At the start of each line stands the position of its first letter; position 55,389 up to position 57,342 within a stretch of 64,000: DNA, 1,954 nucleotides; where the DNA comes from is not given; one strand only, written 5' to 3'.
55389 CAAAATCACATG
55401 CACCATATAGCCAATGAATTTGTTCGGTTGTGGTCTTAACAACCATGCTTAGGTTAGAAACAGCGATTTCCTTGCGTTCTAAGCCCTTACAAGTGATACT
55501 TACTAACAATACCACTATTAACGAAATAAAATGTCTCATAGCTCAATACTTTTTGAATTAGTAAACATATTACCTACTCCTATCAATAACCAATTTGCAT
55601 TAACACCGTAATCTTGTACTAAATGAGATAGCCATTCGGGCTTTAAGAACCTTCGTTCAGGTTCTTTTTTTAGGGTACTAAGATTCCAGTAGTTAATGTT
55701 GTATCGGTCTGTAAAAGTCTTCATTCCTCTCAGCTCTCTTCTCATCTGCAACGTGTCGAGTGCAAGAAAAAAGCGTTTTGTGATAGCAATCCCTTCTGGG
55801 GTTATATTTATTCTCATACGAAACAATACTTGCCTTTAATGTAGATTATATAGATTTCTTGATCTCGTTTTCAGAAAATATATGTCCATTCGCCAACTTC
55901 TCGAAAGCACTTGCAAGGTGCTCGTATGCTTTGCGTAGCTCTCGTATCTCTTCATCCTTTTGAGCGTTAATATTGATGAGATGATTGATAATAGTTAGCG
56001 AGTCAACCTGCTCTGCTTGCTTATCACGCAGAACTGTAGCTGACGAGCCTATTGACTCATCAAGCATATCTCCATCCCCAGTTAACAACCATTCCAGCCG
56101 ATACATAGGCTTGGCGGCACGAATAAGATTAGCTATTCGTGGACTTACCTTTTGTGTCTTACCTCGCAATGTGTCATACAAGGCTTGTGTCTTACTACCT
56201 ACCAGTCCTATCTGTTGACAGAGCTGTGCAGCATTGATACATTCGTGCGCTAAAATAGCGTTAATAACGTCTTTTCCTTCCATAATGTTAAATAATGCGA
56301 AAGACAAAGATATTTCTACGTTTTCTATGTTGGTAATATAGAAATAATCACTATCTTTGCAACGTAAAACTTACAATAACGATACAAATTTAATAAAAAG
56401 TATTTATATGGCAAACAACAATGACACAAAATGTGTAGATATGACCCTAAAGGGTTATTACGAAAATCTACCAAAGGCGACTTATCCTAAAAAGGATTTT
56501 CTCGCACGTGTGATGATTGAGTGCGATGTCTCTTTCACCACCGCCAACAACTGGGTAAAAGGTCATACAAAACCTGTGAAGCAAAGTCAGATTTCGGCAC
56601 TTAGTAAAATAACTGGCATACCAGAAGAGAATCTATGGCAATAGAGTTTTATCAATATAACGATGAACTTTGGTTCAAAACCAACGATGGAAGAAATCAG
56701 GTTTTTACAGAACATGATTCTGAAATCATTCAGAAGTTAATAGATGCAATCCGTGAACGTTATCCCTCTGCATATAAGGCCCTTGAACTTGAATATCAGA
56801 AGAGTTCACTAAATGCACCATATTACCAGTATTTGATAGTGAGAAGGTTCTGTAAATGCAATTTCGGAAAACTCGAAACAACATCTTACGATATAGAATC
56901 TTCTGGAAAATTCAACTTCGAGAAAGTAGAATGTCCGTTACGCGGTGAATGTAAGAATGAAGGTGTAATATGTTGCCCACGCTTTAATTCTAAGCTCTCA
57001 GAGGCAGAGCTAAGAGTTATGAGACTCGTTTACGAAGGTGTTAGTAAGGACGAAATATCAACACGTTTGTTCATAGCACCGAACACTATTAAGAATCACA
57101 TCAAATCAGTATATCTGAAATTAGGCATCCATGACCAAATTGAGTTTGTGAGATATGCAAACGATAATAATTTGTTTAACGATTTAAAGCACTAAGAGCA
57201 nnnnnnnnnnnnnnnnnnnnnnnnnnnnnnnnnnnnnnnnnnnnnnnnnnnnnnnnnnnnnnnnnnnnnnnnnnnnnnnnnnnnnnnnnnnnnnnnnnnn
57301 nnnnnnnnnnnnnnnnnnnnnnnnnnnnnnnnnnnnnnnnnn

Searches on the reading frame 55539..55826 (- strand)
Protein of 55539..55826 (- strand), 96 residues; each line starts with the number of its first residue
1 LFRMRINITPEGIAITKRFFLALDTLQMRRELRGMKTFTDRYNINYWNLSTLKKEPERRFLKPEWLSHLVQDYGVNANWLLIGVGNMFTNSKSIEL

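Call 27: search_protein_families(library=phrogs, proteins=[window:55539-55826:-], max_evalue=0.001)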
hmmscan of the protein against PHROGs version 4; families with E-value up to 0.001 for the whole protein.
window:55539-55826:- (96 aa): 1 family
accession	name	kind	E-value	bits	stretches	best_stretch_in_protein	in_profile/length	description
phrog_9710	-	unknown function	4.7e-29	101.4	1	7-92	2-87/95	-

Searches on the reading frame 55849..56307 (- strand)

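Call 27: search_protein_families(library=phrogs, proteins=[window:55849-56307:-], max_evalue=0.001)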
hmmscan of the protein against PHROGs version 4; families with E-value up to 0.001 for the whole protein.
window:55849-56307:- (153 aa): 1 family
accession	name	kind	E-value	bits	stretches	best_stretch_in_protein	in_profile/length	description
phrog_5206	-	unknown function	0.00072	20.7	0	104-137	37-70/78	-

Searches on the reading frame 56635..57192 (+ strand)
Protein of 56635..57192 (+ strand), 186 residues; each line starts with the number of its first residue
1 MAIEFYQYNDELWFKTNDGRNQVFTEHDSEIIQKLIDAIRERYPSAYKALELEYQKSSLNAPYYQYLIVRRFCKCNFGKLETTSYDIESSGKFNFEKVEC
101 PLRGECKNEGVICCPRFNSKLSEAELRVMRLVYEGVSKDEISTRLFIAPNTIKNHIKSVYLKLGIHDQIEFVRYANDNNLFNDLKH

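Call 27: search_protein_families(library=phrogs, proteins=[window:56635-57192:+], max_evalue=0.001)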
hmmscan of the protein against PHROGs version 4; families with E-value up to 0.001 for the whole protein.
window:56635-57192:+ (186 aa): 2 families
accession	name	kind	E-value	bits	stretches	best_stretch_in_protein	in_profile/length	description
phrog_10300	-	transcription regulation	3.7e-71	239.9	1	2-182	3-182/182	transcriptional regulator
phrog_3282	-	transcription regulation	1.3e-05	26.2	1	117-174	44-101/158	sigma factor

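Call 48: search_protein_families(library=pfam, proteins=[window:56635-57192:+], max_evalue=0.01)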
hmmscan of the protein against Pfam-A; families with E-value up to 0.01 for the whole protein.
window:56635-57192:+ (186 aa): 2 families
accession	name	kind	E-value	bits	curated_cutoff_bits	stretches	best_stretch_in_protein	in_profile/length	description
PF00196.25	GerE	-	2.2e-14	53.2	23.5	1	120-175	2-57/57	Bacterial regulatory proteins, luxR family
PF08281.18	Sigma70_r4_2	-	0.008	16.2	25.7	0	120-157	10-48/54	Sigma-70, region 4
